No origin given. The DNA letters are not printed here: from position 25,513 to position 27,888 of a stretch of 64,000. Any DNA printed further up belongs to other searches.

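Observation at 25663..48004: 22-kb co-directional block: seven secreted beta-helix paralogues, one decayed copy, a barrel-like protein and two jelly-roll giants - candidate surface-display or export system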

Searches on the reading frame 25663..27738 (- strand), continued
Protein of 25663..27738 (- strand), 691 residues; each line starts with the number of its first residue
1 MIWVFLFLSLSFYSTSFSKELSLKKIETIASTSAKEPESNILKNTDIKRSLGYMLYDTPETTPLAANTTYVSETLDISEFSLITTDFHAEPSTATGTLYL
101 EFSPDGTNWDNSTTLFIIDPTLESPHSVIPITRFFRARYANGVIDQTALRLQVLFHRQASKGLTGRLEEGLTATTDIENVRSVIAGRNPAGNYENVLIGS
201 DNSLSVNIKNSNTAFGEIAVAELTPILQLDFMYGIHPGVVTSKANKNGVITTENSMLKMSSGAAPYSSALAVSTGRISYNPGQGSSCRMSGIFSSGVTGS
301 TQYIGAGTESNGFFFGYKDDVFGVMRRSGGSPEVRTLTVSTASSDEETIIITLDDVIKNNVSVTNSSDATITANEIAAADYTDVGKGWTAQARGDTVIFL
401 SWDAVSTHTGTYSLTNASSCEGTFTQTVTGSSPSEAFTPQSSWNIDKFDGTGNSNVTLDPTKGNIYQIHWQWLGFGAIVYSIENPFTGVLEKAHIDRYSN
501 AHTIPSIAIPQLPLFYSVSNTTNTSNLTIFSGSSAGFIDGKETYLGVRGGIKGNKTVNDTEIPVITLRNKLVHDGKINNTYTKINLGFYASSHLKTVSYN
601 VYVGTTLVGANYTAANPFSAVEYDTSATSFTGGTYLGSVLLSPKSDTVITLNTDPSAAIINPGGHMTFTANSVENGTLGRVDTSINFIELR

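Call 33: find_homologous_proteins(query=P0001)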
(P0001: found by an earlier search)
Query P0001 (691 aa): 192 proteins with E <= 0.001 among 8000 candidates; the best 120 are listed.
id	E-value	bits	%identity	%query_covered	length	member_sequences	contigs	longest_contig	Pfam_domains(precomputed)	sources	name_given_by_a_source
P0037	1.3e-236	805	55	100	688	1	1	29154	-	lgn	-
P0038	1.7e-235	802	55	97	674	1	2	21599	-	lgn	-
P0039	6.3e-211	721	52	95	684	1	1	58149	-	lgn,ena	-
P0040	6.5e-209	714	51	74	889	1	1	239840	-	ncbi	-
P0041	2.5e-196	672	50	93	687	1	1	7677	-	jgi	jgi:hypothetical protein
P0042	2.6e-137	477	38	88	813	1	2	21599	-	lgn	-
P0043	3.2e-134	467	41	92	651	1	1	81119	-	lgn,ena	-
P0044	1.7e-133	465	41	92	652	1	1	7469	-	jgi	jgi:hypothetical protein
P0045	5.5e-129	450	42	87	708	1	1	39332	-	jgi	jgi:hypothetical protein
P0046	4.8e-128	447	45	70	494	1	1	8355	-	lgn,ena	-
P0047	5.4e-128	447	44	87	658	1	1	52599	-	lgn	-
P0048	5.0e-127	443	43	86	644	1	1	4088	-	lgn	-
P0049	5.1e-127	443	40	91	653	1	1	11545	-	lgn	-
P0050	3.5e-125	437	40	96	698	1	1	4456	-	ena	-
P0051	4.2e-124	434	42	87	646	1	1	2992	-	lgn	-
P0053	1.1e-123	432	47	70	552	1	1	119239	-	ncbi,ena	-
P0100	3.9e-101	358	41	70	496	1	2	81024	-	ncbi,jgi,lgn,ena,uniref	ncbi:hypothetical protein LCGC14_1681560 [marine sediment metagenome]|uniref:Uncharacterized protein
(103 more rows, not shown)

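Call 34: find_encoding_contigs(protein=P0100, flank=10000, max_places=1)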
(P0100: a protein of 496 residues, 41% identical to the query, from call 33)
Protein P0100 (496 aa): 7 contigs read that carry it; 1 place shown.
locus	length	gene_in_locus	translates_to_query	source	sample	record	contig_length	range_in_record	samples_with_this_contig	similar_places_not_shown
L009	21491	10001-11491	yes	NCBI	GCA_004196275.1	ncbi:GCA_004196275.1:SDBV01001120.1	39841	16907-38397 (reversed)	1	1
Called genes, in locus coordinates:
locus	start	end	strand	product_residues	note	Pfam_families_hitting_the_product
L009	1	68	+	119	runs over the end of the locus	-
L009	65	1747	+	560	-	PF03354:TerL_ATPase, PF20441:TerL_nuclease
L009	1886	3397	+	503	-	PF04860:Phage_portal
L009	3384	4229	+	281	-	PF04586:Peptidase_S78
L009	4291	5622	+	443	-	PF05065:Phage_capsid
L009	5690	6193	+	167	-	-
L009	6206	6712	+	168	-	-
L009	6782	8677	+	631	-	-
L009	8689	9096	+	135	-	-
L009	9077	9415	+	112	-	-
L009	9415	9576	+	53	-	-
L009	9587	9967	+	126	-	-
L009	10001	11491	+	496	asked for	-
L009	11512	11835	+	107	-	-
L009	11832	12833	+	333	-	PF01075:Glyco_transf_9 (weak)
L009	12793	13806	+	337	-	PF00534:Glycos_transf_1, PF13692:Glyco_trans_1_4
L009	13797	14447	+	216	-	-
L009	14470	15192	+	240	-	PF00535:Glycos_transf_2 (weak), PF10111:Glyco_tranf_2_2 (weak)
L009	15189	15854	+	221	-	PF05050:Methyltransf_21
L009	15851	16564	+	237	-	-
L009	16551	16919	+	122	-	-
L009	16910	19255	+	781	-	-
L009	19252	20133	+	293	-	PF24163:HCP, PF05135:Phage_connect_1 (faint)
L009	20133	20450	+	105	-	PF05521:Phage_HCP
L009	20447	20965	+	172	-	-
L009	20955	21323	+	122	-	PF02675:AdoMet_dc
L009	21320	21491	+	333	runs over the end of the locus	PF11805:DUF3326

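Call 35: find_encoding_contigs(protein=P0053, flank=10000, max_places=1)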
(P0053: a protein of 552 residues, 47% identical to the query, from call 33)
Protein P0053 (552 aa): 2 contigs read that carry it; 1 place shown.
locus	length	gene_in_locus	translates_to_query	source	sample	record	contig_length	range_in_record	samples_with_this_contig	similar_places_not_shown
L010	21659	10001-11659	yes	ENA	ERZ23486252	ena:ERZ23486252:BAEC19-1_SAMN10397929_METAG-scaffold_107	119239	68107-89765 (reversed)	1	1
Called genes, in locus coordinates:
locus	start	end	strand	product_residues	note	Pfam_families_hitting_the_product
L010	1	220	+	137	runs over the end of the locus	-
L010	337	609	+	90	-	-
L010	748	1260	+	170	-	-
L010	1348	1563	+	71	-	-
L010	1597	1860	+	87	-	-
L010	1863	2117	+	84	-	-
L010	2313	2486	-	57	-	-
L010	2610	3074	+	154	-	-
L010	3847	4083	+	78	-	-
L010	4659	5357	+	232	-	PF01541:GIY-YIG, PF07460:NUMOD3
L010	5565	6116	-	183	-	-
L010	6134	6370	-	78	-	-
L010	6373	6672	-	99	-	-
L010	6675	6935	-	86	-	-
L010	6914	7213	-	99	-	-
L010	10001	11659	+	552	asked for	-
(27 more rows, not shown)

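Call 42: search_solved_structures(query=A4, max_evalue=1)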
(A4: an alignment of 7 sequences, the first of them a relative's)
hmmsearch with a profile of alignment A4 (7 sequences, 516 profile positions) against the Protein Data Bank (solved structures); distinct sequences matched with E-value up to 1: 2.
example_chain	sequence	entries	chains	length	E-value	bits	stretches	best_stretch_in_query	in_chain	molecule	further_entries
5olp_A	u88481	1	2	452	0.03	16.4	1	190-256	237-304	Pectate lyase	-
3jur_A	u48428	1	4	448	0.38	12.8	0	179-227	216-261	Exo-poly-alpha-D-galacturonosidase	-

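Call 44: find_homologous_proteins(query=A4, max_evalue=0.00001)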
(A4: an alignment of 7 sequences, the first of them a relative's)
Query A4 (7 sequences) (539 aa, profile of the alignment): 18 proteins with E <= 0.00001 among 8000 candidates.
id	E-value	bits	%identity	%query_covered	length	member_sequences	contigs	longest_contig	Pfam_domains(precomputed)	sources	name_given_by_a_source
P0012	1.6e-189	649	100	100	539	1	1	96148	PF13229.13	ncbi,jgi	ncbi:MAG: hypothetical protein ACJAZS_000058 [Alteromonas naphthalenivorans]|jgi:hypothetical protei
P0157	2.3e-152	527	69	99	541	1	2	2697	PF13229.13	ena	-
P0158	4.2e-149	516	63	99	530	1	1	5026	PF13229.13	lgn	-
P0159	1.4e-147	511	64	99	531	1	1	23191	PF13229.13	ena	-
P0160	2.2e-146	507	67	100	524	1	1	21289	PF13229.13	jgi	jgi:parallel beta-helix repeat protein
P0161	4.3e-144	499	63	99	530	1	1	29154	PF13229.13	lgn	-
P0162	6.3e-138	479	35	92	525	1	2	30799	-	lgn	-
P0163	3.3e-129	450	36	92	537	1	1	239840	-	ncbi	-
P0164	3.1e-125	437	47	89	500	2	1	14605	PF13229.13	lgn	-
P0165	2.9e-120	421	43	99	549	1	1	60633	-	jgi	jgi:hypothetical protein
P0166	9.3e-64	234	27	82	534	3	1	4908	PF13229.13,PF05048.20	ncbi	-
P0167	4.5e-61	225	71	42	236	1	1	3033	-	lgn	-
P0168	1.3e-35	141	24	42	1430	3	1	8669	-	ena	-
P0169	3.1e-35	140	24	30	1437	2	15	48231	-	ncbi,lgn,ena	-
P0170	2.1e-8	52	29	29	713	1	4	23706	PF13229.13,PF25174.2,PF24814.2,PF23381.2,PF12894.14,PF25175.2,PF24817.2,PF07676.19,PF08662.18,PF24807.2,PF26550.2,PF00400.39,PF05048.20,PF23414.2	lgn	-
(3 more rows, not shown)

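Call 49: predict_structure(alignment_id=A3)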
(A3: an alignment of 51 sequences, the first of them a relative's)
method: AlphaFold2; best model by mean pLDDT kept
length: 691 residues; sequences in the alignment: 51
mean_pLDDT: 85.4   pTM: 0.70
mean pLDDT of the five models: 85.4, 84.8, 84.4, 83.5, 83.3
residues with pLDDT >= 90: 469; 70-90: 99; 50-70: 59; < 50: 64
segments of 3 or more residues with pLDDT < 50: 1-50, 57-59, 166-168, 178-181
pLDDT, mean of each block of 10 residues (from residue 1): 44 39 37 38 40 52 88 91 90 95 95 93 89 94 93 83 53 53 59 64 52 56 87 92 95 97 95 90 90 97 96 97 95 97 96 96 96 97 95 97 88 94 95 95 95 92 96 83 91 84 80 96 96 94 89 95 97 93 95 94 96 95 97 95 95 89 96 88 96 79
secondary structure, 60 per line:
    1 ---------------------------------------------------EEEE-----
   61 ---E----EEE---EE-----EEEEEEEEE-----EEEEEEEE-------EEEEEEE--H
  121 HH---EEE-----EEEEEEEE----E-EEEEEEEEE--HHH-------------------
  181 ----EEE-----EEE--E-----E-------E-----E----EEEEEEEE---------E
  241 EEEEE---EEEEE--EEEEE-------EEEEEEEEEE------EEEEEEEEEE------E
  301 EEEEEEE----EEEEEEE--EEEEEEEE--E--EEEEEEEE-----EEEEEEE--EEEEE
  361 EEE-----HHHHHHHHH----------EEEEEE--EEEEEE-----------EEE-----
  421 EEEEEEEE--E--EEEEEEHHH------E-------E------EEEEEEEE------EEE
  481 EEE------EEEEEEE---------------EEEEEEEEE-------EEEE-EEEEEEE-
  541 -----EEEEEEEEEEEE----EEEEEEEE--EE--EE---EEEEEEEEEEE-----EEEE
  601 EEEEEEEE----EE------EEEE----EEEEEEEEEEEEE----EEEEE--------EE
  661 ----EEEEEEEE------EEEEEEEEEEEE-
elements in order (helices of 4 or more, strands of 3 or more residues): E52-55 E69-71 E82-90 E96-103 E111-117 E126-128 E134-141 E148-156 E185-187 E193-195 E223-230 E240-245 E249-253 E256-260 E268-277 E284-293 E300-307 E312-318 E321-328 E334-341 E347-353 E356-363 H369-377 E388-393 E396-401 E413-415 E421-428 E434-439 E464-471 E478-483 E490-496 E512-520 E528-531 E533-539 E546-557 E562-569 E581-591 E597-608 E621-624 E629-641 E646-650 E665-672 E679-690

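Call 51: get_annotated_region(hit=H14, flank=8000)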
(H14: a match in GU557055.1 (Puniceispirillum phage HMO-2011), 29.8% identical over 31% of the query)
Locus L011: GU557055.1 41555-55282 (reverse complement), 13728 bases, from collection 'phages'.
description: Puniceispirillum phage HMO-2011, complete genome.
organism: Puniceispirillum phage HMO-2011 (NCBI taxid 948071)
taxonomy: Viruses; Duplodnaviria; Heunggongvirae; Uroviricota; Caudoviricetes
host: Candidatus Puniceispirillum marinum IMCC1322; source: -; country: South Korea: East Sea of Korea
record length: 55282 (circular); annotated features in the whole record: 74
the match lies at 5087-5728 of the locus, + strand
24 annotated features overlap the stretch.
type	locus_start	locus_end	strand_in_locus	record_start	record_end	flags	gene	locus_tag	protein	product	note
CDS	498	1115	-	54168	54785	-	-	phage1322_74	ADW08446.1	hypothetical protein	-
CDS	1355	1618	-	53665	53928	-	-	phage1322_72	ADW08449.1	hypothetical protein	-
CDS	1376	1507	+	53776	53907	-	-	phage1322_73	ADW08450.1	hypothetical protein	-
CDS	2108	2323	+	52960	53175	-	-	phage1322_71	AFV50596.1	hypothetical protein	-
CDS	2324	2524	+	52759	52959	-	-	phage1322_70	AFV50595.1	hypothetical protein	-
CDS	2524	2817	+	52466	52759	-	-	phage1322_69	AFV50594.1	hypothetical protein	-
CDS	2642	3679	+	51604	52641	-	-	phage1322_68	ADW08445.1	hypothetical protein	-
CDS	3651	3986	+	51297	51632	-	-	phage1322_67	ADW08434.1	hypothetical protein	-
CDS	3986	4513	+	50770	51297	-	-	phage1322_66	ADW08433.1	hypothetical protein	-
CDS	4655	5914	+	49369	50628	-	-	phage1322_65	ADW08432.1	putative phage structural protein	similar to structural protein from Synechococcus phage S-RSM4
CDS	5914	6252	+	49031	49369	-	-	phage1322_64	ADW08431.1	hypothetical protein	-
CDS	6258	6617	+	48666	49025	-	-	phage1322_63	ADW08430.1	hypothetical protein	-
CDS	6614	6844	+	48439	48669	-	-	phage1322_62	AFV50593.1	hypothetical protein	-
CDS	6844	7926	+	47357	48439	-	-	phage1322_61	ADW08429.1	methanesulfonate monooxygenase hydroxylase alpha subunit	Pfam:PF00848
CDS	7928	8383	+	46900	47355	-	-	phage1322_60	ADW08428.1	hypothetical protein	-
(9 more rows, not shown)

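Call 52: get_annotated_region(hit=H2, flank=8000)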
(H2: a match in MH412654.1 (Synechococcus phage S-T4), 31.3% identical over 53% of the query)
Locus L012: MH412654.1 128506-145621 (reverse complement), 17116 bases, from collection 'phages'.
description: Synechococcus phage S-T4, complete genome.
organism: Synechococcus phage S-T4 (NCBI taxid 2268578)
taxonomy: Viruses; Duplodnaviria; Heunggongvirae; Uroviricota; Caudoviricetes; Kyanoviridae; Tamkungvirus; Tamkungvirus ST4
host: Synechococcus sp. WH 7803; source: -; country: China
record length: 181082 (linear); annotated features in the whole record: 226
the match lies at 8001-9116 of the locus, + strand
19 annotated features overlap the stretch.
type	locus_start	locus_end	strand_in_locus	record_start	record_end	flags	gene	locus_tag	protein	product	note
CDS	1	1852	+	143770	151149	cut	-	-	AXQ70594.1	virulence-associated VriC protein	-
CDS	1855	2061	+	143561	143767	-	-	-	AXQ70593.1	hypothetical protein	-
CDS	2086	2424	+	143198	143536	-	-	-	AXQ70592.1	hypothetical protein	-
CDS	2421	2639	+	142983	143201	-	-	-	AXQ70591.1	hypothetical protein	-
CDS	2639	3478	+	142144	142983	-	-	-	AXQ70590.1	neck protein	Phage neck protein #Gp13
CDS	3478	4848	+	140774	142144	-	-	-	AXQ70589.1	neck protein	-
CDS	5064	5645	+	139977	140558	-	-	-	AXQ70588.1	tail assembly protein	-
CDS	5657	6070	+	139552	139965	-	-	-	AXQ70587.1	terminase small subunit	-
CDS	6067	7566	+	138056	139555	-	-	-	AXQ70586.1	hypothetical protein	-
CDS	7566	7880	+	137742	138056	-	-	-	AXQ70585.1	hypothetical protein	-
CDS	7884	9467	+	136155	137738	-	-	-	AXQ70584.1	virion structural protein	-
CDS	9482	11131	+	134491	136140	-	-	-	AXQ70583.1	terminase large subunit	-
CDS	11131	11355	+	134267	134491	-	-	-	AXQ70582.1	hypothetical protein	-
CDS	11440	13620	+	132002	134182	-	-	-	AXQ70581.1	tail sheath monomer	-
CDS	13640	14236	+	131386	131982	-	-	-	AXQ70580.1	tail tube monomer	-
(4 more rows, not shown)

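Call 65: search_protein_representatives(alignment_id=A4)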
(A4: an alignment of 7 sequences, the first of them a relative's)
Query: 7 sequences, 516 profile positions. Proteins with E-value up to 0.001 (for the whole library): 13323; up to 1e-10: 3428; up to 1e-30: 456. The best 150 are listed.
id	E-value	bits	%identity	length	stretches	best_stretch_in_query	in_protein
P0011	2.4e-184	630.4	-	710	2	102-514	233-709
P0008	1.4e-165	568.5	-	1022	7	118-514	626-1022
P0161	1.4e-144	499.3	-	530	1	33-515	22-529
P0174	2.5e-139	481.9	-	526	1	5-514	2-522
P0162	2.0e-138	478.9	-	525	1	32-514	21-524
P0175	4.8e-134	464.5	-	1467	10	117-514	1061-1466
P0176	9.0e-127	440.5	-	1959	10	64-226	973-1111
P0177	6.9e-125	434.3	-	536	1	6-512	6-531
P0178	1.5e-119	416.7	-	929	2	201-513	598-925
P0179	3.2e-116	405.7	-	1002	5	83-510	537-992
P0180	9.9e-110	384.3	-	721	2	115-514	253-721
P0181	3.1e-108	379.4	-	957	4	127-505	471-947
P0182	1.3e-102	360.8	-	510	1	11-513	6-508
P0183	2.3e-101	356.7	-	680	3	102-514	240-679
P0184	6.8e-101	355.1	-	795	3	114-514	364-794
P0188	6.5e-96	338.7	-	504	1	5-510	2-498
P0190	1.4e-93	331.0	-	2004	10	293-482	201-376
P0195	2.8e-89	316.8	-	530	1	5-514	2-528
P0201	1.3e-84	301.4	-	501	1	5-515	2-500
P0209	2.8e-76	273.9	-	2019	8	55-196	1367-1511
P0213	9.0e-75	268.9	-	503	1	3-514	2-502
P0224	1.4e-66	241.9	-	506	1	1-485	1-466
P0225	2.3e-66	241.2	-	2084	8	294-481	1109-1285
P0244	6.6e-62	226.5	-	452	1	27-468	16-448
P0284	3.1e-52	194.6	-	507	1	1-501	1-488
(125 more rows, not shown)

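Call 66: list_cluster_members(proteins=[P0174, P0177, P0182, P0188, P0195, P0201, P0213, P0224, P0244, P0284])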
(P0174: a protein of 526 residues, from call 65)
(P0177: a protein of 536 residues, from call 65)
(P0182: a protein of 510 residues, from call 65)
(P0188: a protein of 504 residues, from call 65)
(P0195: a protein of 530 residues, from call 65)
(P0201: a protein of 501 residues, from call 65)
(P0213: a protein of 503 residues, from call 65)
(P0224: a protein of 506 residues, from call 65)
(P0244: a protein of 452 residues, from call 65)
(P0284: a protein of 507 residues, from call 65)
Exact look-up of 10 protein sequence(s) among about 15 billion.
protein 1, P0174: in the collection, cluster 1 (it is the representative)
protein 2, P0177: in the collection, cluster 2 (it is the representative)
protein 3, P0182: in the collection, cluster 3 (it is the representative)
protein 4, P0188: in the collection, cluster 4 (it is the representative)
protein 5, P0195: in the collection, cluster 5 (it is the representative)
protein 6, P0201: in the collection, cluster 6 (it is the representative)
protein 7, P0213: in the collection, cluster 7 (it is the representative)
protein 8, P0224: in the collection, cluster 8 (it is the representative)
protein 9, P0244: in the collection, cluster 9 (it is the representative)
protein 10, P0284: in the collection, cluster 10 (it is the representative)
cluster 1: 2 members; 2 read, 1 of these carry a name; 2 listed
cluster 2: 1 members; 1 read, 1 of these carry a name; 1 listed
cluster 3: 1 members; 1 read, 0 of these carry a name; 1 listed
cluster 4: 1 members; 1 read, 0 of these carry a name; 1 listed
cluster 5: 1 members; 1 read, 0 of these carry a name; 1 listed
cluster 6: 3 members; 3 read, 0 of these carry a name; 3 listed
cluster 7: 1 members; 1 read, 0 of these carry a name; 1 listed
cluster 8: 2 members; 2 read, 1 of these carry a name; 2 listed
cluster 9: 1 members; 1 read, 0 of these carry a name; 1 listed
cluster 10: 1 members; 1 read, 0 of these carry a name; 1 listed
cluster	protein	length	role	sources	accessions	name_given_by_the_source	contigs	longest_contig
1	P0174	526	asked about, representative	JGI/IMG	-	hypothetical protein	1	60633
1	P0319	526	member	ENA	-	-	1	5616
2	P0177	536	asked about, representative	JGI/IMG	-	hypothetical protein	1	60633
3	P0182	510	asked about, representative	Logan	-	-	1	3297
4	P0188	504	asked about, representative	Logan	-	-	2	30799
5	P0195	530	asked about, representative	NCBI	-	-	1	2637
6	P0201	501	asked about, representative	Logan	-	-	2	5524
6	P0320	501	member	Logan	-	-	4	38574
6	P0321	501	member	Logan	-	-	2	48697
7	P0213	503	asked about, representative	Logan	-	-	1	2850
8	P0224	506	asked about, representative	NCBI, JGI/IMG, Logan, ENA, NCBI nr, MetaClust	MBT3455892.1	hypothetical protein HN446_02405 [bacterium] | hypothetical protein | hypothetical protein [bacterium]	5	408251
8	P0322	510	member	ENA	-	-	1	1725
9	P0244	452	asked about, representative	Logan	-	-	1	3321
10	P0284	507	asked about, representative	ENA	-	-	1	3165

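Call 67: search_dna_similar(query=P0012, collection=phages, mode=protein, max_evalue=0.001, max_rows=15)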
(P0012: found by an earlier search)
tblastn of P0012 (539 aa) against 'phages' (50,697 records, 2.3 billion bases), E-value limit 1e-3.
No match.
